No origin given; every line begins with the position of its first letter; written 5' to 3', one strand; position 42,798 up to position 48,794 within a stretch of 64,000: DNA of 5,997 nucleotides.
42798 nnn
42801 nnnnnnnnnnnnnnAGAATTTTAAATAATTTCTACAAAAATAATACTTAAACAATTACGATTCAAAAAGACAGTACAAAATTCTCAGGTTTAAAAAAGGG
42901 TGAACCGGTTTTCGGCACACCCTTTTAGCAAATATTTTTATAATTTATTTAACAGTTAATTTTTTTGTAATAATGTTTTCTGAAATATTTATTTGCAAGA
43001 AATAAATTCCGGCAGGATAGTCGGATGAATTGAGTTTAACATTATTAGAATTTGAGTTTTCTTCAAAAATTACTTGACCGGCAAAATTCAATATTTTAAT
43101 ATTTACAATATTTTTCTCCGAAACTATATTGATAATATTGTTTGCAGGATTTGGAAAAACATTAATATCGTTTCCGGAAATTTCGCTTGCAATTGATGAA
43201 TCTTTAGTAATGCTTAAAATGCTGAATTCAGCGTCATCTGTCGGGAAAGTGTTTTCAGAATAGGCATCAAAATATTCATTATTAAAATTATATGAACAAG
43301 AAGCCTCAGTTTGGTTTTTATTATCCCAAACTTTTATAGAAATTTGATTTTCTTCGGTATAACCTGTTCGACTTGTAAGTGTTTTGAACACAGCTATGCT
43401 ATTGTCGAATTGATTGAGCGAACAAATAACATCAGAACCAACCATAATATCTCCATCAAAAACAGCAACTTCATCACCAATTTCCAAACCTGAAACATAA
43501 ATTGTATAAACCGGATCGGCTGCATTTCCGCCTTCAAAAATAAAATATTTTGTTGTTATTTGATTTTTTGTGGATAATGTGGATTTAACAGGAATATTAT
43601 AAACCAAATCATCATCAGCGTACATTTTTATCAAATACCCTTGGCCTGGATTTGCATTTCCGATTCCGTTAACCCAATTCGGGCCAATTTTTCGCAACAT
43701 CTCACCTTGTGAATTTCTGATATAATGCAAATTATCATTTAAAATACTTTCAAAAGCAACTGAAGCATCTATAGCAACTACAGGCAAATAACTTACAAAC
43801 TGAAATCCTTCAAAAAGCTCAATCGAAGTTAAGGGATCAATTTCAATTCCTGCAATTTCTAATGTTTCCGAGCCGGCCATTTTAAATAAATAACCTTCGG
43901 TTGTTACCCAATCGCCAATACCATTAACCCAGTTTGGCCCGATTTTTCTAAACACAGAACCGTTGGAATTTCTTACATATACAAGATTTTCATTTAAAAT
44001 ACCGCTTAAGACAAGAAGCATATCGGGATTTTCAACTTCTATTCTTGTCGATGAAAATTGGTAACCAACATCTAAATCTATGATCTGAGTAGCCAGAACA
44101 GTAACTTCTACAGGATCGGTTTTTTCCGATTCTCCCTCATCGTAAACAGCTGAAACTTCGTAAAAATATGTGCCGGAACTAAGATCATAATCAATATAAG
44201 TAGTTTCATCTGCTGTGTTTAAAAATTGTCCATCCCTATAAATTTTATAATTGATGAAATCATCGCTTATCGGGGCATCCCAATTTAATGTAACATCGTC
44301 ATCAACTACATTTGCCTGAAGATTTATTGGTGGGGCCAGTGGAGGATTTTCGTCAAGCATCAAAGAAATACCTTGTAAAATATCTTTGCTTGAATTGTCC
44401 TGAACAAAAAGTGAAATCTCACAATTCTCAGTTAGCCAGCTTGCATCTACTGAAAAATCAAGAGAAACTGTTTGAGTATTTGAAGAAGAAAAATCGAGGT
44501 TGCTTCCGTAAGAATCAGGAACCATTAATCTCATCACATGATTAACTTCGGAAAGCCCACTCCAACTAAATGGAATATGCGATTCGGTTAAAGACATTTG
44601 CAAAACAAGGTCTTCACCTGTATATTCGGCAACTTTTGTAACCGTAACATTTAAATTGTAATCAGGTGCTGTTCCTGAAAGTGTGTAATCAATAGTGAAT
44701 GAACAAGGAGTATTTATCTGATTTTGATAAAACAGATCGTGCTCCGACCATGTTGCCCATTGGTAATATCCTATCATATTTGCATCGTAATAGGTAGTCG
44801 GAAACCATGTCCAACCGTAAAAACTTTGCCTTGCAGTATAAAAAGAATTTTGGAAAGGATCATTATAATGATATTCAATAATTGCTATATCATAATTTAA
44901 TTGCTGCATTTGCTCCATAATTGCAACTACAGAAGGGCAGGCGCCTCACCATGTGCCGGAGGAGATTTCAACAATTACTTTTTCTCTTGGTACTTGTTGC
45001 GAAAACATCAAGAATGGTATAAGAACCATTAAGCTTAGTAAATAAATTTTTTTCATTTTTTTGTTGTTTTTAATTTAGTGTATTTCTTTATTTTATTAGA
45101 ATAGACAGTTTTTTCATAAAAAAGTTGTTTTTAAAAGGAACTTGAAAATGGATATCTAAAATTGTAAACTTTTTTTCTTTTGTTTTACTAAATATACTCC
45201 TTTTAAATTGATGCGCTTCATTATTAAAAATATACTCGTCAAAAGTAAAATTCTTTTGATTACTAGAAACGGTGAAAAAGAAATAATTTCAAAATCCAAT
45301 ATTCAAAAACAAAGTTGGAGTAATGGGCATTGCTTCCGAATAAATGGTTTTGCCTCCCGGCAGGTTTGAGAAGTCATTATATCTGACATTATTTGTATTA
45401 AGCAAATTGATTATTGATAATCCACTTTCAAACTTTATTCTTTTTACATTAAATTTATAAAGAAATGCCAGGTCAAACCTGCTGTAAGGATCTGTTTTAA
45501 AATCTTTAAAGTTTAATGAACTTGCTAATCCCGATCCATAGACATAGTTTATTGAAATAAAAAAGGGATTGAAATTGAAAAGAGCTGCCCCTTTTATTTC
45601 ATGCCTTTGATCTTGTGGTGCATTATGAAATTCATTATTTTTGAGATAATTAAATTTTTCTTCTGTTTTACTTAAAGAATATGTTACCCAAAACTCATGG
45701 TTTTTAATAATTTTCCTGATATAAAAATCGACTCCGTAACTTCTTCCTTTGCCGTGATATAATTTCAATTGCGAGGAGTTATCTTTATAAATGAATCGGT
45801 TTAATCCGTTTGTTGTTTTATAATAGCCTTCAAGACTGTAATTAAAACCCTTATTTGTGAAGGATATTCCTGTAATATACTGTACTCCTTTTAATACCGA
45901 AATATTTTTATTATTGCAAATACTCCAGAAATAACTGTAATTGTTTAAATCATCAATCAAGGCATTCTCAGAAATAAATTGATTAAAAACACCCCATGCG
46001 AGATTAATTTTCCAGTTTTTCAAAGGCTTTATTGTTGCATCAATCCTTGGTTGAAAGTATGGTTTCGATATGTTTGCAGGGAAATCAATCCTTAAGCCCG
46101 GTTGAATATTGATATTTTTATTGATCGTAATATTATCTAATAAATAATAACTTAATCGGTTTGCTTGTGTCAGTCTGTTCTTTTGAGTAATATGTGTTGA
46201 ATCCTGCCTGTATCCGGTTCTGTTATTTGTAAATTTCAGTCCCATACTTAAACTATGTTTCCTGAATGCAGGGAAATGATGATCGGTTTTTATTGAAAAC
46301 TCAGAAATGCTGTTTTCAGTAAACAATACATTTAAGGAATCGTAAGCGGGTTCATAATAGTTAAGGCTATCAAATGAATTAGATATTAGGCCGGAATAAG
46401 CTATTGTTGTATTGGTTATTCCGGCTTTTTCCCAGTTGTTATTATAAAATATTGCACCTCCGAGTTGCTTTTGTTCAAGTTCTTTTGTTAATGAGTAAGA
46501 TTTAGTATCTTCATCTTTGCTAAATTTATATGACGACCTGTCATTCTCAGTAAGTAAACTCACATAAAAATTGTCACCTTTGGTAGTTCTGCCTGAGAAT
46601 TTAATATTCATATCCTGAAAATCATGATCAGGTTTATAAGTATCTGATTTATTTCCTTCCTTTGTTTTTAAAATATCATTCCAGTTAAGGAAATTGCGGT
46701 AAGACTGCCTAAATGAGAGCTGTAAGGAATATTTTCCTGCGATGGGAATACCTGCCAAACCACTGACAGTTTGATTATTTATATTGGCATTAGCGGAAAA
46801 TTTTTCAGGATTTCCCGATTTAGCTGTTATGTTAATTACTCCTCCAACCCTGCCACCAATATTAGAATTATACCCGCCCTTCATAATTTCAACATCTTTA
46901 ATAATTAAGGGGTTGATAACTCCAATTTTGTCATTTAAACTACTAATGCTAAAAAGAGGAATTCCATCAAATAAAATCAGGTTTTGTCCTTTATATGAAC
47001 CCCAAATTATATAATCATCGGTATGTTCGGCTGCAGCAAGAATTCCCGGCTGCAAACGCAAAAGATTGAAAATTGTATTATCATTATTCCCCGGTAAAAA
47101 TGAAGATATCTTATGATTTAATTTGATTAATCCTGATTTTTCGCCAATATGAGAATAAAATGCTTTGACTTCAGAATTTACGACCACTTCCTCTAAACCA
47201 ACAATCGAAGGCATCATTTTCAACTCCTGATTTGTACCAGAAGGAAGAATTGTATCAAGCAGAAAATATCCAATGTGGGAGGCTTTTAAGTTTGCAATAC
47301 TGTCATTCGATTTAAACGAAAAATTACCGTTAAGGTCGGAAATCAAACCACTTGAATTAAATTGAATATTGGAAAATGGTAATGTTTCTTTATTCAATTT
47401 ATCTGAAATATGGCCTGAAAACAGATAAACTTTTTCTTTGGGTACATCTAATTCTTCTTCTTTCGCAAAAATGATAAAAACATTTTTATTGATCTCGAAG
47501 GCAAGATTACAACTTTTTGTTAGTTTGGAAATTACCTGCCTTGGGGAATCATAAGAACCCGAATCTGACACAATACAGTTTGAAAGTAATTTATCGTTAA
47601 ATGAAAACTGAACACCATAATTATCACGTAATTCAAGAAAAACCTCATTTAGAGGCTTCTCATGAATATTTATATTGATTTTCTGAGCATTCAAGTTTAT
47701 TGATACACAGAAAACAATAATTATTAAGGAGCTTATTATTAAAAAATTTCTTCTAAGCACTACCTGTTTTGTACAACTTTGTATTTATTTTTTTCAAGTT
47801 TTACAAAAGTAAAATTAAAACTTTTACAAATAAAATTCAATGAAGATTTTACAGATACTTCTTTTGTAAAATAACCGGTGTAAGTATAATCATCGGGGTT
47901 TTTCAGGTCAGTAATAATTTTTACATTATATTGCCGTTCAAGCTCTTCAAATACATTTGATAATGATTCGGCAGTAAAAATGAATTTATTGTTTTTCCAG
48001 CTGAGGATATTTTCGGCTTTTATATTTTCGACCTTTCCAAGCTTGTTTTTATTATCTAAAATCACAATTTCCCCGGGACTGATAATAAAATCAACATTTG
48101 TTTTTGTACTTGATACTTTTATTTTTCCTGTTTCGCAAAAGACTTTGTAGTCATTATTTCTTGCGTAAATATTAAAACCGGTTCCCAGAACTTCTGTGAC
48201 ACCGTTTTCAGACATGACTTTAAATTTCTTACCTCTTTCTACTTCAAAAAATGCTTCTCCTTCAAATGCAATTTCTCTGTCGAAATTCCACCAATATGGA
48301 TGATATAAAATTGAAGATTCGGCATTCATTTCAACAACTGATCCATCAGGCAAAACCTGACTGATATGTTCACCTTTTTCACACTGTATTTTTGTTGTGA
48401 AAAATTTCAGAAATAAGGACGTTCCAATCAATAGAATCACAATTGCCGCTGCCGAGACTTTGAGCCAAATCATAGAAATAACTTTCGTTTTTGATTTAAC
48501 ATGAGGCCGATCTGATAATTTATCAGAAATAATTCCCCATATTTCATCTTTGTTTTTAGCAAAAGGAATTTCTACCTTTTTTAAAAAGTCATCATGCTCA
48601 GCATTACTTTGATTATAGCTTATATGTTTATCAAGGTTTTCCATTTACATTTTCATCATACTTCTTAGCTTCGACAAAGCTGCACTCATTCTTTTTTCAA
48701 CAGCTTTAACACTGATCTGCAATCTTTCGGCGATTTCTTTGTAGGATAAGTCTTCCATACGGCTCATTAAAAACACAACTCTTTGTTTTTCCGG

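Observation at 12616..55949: Seven secreted proteins with unrelated heads share one conserved, unrecognised C-terminal cassette placed just before the T9SS sorting domain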

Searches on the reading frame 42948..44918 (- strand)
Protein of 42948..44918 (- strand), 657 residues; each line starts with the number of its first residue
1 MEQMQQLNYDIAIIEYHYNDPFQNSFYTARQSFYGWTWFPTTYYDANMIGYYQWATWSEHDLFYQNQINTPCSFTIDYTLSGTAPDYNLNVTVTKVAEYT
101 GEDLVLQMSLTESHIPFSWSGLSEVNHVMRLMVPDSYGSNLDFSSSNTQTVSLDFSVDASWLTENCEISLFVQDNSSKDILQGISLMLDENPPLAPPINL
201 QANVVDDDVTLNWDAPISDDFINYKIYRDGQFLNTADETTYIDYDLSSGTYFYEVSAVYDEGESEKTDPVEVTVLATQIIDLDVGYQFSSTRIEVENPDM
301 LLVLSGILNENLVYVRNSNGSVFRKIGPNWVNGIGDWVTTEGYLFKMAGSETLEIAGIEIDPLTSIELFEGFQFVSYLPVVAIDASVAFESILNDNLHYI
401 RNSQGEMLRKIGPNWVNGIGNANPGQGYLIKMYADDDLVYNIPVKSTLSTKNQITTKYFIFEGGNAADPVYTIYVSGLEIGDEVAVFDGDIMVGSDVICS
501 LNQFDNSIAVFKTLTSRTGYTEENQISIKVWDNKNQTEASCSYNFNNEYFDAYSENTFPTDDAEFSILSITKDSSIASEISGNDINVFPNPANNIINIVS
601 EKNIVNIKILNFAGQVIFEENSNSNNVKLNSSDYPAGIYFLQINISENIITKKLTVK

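Call 4: search_protein_families(library=pfam, proteins=[window:42948-44918:-], max_evalue=0.01)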
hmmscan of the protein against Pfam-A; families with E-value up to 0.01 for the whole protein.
window:42948-44918:- (657 aa): 5 families
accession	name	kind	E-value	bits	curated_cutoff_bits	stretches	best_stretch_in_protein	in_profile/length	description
PF18962.6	Por_Secre_tail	-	3.9e-14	53.1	27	1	587-656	1-75/75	Secretion system C-terminal sorting domain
PF11551.14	Omp28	-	2.3e-10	41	34.9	1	32-188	6-167/171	Outer membrane protein Omp28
PF00041.27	fn3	-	1.5e-05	25.6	25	1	196-272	2-83/84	Fibronectin type III domain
PF18370.7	RGI_lyase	-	8.6e-05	23.3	27.8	1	207-272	17-85/86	Rhamnogalacturonan I lyases beta-sheet domain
PF13585.12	CHU_C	-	0.00033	21.2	27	1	597-647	22-75/86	CHU_C Type IX secretion signal domain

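Call 5: search_protein_families(library=ncbifam, proteins=[window:42948-44918:-], max_evalue=0.01)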
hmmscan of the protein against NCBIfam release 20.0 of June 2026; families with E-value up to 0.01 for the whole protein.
window:42948-44918:- (657 aa): 3 families
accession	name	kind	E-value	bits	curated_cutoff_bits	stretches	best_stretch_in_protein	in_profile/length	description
TIGR04183.1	Por_Secre_tail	domain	6.9e-14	51.6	23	1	587-657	1-72/72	T9SS type A sorting domain-containing protein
NF045500.1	Omp28_seleno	equivalog_domain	1.6e-07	31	200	1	24-186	92-266/377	Omp28-related selenoprotein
NF033782.1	lipoprot_Omp28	subfamily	0.0033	16.7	150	1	125-185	199-258/264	Omp28 family outer membrane lipoprotein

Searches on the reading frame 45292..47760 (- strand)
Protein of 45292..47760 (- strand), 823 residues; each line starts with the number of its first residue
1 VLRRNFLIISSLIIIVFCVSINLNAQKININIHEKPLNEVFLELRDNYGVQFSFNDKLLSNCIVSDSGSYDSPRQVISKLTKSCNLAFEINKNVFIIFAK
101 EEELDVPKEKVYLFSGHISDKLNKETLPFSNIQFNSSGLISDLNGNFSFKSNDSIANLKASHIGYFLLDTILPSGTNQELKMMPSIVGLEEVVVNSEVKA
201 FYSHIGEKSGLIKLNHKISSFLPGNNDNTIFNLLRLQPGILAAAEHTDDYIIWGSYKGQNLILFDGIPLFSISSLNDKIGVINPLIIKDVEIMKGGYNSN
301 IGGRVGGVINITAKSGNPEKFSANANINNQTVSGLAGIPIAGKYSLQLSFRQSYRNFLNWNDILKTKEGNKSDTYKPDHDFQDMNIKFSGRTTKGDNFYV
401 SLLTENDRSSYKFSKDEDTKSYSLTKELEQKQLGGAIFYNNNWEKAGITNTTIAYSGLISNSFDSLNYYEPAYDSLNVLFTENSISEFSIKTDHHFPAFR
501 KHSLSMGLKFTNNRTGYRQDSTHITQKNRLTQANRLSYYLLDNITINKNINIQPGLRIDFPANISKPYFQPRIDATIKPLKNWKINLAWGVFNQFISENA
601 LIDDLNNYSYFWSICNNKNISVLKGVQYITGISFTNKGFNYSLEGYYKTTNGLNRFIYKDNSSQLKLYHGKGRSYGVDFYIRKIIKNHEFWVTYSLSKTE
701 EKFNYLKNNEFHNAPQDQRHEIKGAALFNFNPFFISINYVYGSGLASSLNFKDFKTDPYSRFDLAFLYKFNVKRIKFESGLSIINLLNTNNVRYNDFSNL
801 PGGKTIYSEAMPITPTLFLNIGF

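Call 45: search_protein_families(library=pfam, proteins=[window:45292-47760:-], max_evalue=0.001)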
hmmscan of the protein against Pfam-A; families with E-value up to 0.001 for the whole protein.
window:45292-47760:- (823 aa): 4 families
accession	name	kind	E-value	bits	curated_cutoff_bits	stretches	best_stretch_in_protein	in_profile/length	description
PF13715.12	CarbopepD_reg_2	-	1.5e-07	31.8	32.2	1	115-194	2-88/88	CarboxypepD_reg-like domain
PF07715.20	Plug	-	1e-06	29.6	23.9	1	226-308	21-107/107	TonB-dependent Receptor Plug Domain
PF16344.10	FecR_C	-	4.4e-05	23.9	24.4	1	31-97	3-70/70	FecR, C-terminal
PF07660.19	STN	-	0.00075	19.7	28.4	0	25-57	13-45/52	Secretin and TonB N terminus short domain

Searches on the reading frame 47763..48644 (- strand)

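Call 45: search_protein_families(library=pfam, proteins=[window:47763-48644:-], max_evalue=0.001)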
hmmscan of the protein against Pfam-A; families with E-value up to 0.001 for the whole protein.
window:47763-48644:- (294 aa): 2 families
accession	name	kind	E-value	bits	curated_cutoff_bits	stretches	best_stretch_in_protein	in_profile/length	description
PF04773.18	FecR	-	4.7e-13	49.8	24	1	85-176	2-97/97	FecR protein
PF16344.10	FecR_C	-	5.7e-12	45.9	24.4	1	220-288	1-68/70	FecR, C-terminal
